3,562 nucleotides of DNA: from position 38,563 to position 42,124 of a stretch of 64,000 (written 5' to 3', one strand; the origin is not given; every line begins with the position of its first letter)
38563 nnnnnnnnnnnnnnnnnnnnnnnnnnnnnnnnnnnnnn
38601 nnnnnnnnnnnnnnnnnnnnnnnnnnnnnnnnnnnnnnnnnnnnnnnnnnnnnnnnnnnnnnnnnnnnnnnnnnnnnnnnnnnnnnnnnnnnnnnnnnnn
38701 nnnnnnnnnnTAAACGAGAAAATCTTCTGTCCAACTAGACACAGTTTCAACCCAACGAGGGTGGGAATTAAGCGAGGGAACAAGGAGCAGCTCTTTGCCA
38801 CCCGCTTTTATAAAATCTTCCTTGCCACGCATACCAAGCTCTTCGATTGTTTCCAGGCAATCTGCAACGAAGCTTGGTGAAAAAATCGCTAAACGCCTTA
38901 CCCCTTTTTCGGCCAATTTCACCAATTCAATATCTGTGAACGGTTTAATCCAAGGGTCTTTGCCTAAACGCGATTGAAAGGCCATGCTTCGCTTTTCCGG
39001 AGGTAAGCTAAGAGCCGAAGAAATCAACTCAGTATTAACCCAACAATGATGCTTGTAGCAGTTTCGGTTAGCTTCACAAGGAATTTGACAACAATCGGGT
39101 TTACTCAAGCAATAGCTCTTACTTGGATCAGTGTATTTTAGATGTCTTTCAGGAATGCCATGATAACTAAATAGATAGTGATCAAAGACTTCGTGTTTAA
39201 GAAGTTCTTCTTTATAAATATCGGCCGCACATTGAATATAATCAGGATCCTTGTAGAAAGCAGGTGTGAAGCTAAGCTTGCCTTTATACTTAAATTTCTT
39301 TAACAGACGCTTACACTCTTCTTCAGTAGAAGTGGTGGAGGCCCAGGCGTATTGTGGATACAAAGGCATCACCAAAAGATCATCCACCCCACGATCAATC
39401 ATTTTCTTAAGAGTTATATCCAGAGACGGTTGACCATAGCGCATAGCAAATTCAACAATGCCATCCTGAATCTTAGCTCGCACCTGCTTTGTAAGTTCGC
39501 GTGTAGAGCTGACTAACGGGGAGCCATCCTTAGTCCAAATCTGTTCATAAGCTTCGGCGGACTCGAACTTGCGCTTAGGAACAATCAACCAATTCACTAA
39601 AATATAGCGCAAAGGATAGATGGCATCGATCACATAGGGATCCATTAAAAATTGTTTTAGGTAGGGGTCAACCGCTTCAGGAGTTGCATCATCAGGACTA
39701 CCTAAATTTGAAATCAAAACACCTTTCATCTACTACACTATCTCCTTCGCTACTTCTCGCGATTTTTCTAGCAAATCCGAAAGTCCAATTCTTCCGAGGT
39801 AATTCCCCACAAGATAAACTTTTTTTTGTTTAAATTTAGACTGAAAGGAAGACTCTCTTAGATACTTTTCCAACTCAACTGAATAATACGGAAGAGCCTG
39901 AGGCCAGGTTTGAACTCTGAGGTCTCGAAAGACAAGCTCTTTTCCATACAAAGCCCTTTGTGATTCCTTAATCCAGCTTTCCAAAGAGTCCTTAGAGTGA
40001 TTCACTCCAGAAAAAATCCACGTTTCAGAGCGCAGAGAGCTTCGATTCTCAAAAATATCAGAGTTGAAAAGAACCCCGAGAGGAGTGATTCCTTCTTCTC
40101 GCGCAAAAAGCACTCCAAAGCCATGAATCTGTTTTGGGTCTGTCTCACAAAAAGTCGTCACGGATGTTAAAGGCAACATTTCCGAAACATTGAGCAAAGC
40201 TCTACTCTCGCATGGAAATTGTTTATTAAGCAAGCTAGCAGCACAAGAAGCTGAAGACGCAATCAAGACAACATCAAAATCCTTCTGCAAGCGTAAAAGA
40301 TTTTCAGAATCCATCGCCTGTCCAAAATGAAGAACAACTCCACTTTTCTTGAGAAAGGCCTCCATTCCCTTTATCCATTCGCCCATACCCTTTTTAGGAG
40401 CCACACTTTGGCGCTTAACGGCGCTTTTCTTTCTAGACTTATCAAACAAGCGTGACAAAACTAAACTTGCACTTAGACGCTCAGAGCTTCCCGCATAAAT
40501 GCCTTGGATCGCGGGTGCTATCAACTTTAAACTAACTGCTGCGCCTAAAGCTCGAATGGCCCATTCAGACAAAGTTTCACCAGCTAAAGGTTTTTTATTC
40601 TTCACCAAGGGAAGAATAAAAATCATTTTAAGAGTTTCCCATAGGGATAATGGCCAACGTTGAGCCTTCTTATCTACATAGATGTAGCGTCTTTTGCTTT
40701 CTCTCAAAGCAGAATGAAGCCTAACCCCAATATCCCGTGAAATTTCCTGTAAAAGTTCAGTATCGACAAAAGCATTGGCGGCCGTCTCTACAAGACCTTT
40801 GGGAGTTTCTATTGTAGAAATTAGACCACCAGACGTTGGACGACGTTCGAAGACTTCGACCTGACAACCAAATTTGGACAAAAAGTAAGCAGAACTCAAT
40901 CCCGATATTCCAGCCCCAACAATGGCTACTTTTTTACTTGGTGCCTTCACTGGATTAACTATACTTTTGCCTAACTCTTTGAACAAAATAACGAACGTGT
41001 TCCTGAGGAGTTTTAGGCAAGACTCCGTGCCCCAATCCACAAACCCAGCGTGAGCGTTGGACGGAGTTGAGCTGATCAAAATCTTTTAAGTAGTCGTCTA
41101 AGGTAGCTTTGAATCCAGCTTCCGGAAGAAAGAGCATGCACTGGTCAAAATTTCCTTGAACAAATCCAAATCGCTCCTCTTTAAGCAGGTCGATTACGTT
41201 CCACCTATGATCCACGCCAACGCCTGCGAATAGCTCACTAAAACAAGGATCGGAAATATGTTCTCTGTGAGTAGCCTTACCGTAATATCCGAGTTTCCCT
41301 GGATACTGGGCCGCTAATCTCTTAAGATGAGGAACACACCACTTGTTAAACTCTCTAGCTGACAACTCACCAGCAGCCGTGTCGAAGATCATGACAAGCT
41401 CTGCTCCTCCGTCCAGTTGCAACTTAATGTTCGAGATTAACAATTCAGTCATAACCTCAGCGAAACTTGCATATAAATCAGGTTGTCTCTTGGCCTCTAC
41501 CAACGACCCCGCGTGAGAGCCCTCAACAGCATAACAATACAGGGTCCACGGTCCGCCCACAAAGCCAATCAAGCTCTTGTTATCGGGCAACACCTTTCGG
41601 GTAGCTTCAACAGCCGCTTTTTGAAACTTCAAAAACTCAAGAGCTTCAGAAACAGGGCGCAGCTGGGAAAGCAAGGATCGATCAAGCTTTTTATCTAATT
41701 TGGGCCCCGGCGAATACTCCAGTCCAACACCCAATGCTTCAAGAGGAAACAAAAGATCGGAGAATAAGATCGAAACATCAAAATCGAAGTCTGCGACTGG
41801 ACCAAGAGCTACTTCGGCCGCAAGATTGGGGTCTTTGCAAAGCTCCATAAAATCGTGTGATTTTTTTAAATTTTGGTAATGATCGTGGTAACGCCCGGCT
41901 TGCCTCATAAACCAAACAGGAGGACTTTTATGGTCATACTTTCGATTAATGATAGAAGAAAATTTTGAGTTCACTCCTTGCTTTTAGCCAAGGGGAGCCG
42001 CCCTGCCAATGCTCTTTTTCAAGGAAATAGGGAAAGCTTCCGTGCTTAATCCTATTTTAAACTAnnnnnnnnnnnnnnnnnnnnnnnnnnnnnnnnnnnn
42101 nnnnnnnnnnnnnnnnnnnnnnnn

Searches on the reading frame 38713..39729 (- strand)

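Call 43: search_protein_families(library=ncbifam, proteins=[window:38713-39729:-], max_evalue=0.00001)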
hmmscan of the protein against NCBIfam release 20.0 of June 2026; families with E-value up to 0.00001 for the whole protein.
window:38713-39729:- (339 aa): 2 families
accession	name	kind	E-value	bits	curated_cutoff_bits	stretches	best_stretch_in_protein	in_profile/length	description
TIGR00109.1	hemH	equivalog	3.8e-64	217.1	124.6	2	2-205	6-211/322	ferrochelatase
NF000689.1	PRK00035.2-1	equivalog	1e-14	54.2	408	1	52-331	35-304/311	ferrochelatase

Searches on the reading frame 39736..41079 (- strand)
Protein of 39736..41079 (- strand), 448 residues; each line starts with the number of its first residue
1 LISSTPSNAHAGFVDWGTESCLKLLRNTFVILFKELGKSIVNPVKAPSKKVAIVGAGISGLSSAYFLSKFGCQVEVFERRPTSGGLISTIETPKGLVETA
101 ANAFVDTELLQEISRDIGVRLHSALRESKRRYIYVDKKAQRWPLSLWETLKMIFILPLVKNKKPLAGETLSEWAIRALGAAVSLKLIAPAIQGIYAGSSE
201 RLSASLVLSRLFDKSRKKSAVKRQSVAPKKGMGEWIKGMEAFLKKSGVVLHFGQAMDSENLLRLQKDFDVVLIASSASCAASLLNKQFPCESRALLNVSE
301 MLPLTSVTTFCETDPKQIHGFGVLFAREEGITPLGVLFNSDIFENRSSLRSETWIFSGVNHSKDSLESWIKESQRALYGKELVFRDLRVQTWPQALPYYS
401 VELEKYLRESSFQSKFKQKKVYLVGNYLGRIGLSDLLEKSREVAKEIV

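Call 43: search_protein_families(library=ncbifam, proteins=[window:39736-41079:-], max_evalue=0.00001)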
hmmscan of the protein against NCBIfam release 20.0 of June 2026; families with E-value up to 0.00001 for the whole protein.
window:39736-41079:- (448 aa): 28 families (the best 25 are shown)
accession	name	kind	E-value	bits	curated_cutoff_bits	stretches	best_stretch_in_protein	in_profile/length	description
TIGR00562.1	proto_IX_ox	equivalog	1.8e-32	112.5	97.85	2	48-228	2-191/470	protoporphyrinogen oxidase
NF005560.0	PRK07233.1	equivalog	4.3e-15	55.5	252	1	50-256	2-222/435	hypothetical protein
NF008845.0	PRK11883.1-5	equivalog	2.1e-14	52.7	560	1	48-143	4-106/468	protoporphyrinogen oxidase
NF008843.0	PRK11883.1-3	equivalog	2.9e-14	53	406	1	49-347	2-325/424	protoporphyrinogen oxidase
NF008841.0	PRK11883.1-1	equivalog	3.6e-13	49.2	517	1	48-140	3-99/453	protoporphyrinogen oxidase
NF009410.0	PRK12771.1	subfamily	2.6e-11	42.8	516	1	42-87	132-177/566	NAD(P)-binding protein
NF010590.0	PRK13984.1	equivalog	1.5e-10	39.8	946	1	42-88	282-328/611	putative oxidoreductase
NF045637.1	carotdesatCrtDProt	equivalog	2.2e-10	39.7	580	1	51-126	1-76/485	1-hydroxycarotenoid 3,4-desaturase CrtD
NF009454.0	PRK12814.1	equivalog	3.7e-10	38.8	916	1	44-88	189-233/657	putative NADPH-dependent glutamate synthase small subunit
NF045663.1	diclust_near_Sec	equivalog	8.9e-10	37.3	530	1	40-139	98-199/759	pyridine nucleotide-disulfide oxidoreductase/dicluster-binding protein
TIGR03315.1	Se_ygfK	equivalog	2.6e-09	35.1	835.3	1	43-92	531-581/1012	putative selenate reductase subunit YgfK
NF009409.0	PRK12770.1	subfamily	1.3e-08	34.3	343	1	47-87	17-57/360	putative glutamate synthase subunit beta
TIGR03467.1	HpnE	equivalog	1.6e-08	34.3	283.05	1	51-93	1-43/430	hydroxysqualene dehydroxylase HpnE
NF045599.1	bili_reduct_long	exception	1.9e-08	33.1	750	1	47-94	380-427/641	bilirubin reductase, long form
TIGR03997.1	mycofact_OYE_2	equivalog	1e-07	30.7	793.15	0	39-97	371-428/645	mycofactocin system FadH/OYE family oxidoreductase 2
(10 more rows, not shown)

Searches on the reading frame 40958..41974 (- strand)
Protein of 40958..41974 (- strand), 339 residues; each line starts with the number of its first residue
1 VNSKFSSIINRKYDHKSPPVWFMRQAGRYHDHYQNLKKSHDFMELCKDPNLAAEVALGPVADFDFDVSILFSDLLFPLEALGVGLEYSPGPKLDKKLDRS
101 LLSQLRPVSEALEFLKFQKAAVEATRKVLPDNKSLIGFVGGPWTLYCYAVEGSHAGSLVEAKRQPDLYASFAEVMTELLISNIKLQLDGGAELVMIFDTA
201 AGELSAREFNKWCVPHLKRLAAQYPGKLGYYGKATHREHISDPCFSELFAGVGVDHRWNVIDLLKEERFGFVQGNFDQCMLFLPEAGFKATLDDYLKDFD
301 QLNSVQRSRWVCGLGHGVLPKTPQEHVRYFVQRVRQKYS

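Call 43: search_protein_families(library=ncbifam, proteins=[window:40958-41974:-], max_evalue=0.00001)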
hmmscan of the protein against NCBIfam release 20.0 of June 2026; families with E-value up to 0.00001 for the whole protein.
window:40958-41974:- (339 aa): 3 families
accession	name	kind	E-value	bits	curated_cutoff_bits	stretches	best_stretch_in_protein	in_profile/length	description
TIGR01464.1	hemE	equivalog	9.6e-71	238.5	302.95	1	11-335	7-337/338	uroporphyrinogen decarboxylase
TIGR01463.1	mtaA_cmuA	subfamily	1.5e-06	27.7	235.4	1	47-223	47-228/340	MtaA/CmuA family methyltransferase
NF004889.0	PRK06252.1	subfamily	1.8e-06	27.2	244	1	134-224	140-230/340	methylcobalamin:coenzyme M methyltransferase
